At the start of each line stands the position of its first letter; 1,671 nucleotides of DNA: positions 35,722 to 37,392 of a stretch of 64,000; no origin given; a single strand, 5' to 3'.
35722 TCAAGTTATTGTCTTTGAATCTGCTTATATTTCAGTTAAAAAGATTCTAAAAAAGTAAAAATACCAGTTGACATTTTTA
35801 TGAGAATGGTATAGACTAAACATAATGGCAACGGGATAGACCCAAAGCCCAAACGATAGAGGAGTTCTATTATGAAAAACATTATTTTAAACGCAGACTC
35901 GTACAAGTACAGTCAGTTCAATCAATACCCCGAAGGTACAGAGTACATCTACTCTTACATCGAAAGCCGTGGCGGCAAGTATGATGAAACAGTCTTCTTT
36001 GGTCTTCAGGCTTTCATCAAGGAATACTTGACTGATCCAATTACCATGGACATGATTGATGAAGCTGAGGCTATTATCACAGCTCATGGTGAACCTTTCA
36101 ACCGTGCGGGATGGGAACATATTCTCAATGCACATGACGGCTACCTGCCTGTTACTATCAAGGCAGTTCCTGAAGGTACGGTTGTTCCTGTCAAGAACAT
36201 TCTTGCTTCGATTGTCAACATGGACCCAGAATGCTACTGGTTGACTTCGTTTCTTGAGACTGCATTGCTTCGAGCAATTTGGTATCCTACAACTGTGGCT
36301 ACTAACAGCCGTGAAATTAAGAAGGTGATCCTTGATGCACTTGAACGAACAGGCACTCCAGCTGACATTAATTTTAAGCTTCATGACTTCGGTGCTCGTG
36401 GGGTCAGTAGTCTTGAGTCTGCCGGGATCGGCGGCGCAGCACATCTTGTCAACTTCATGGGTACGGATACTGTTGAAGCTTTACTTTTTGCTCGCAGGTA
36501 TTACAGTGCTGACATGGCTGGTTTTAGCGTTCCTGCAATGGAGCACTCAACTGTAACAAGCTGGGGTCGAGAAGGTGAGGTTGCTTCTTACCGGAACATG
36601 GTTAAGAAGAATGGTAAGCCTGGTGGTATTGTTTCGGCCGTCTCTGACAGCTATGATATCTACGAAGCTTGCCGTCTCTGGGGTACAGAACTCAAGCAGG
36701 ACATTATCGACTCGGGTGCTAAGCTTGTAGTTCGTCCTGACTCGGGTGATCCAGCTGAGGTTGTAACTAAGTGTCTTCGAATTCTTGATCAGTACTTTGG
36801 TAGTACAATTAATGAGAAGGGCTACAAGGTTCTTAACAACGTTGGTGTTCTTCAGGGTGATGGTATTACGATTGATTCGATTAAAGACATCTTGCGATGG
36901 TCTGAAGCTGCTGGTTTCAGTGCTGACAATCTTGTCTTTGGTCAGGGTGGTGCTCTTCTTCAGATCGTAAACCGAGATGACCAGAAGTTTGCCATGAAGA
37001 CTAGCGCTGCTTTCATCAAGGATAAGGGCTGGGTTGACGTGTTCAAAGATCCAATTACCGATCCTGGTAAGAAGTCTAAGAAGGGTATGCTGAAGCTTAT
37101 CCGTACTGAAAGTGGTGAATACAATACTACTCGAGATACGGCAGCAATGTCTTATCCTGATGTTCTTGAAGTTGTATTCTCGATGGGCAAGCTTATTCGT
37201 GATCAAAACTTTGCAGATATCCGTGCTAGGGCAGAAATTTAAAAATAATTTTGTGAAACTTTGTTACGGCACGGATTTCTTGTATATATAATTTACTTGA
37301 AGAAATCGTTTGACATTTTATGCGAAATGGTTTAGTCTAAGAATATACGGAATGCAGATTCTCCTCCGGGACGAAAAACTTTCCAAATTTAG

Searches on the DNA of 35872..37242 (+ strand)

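Call 64: search_rna_families(sources=[L114, L142, L104, L134, L141, L101, L111, L123], threshold=evalue, max_evalue=1)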
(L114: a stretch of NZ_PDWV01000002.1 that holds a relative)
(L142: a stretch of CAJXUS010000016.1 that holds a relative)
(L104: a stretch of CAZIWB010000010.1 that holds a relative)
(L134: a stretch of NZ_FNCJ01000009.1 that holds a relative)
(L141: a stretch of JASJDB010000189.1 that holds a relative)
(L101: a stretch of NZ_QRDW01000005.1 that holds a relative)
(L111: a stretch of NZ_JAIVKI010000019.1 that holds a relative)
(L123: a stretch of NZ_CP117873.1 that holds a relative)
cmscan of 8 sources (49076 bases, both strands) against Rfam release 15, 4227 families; matches with E-value up to 1: 1.
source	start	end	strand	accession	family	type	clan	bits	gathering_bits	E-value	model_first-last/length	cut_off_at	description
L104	4216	4288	+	RF00005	tRNA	Gene; tRNA;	CL00001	63.9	29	1.1e-11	1-71/71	no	tRNA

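Call 87: search_rna_families(sources=[L035, L064, L061, L067], threshold=evalue, max_evalue=5)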
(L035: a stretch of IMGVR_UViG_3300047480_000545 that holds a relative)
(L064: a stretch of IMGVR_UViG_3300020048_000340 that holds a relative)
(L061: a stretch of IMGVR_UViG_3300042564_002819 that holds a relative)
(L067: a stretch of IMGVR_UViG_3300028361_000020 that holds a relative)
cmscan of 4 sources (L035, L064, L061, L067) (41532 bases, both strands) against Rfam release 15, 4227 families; matches with E-value up to 5: 10.
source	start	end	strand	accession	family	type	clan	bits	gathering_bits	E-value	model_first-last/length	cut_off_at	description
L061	8767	8853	+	RF00005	tRNA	Gene; tRNA;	CL00001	53.4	29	7.7e-09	1-71/71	no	tRNA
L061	8802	8853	-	RF04351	Plastid-psbl-rps4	Cis-reg;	-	33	68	0.0028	1-53/53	no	Plastid-psbl-rps4 3UTR RNA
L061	7494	7547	-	RF02751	ES036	Gene; sRNA;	-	22.9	37.6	3.2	4-38/43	no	ES036 (CssrF) sRNA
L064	667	729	+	RF01298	snoU25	Gene; snRNA; snoRNA; CD-box;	-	22.5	50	2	1-69/69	no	Small nucleolar RNA U25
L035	7588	7706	+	RF01808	MicX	Gene; sRNA;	-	21.9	75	0.94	1-194/194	no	MicX Vibrio cholerae sRNA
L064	7941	7993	+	RF01139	sR2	Gene; snRNA; snoRNA; CD-box;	-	21.6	42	1.1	1-57/57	no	Small nucleolar RNA sR2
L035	5516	5547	-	RF00037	IRE_I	Cis-reg;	-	21.5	34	2.8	1-36/36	no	Iron response element I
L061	2934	3004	+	RF00131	mir-30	Gene; miRNA;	-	21.4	50.2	2.8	1-77/77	no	mir-30 microRNA precursor family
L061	2782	2860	+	RF00157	SNORD39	Gene; snRNA; snoRNA; CD-box;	CL00057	21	35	3.7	1-80/80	no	Small nucleolar RNA SNORD55/SNORD39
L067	7237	7266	-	RF00489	ctRNA_p42d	Gene; antisense;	-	21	50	4.3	1-46/46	no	ctRNA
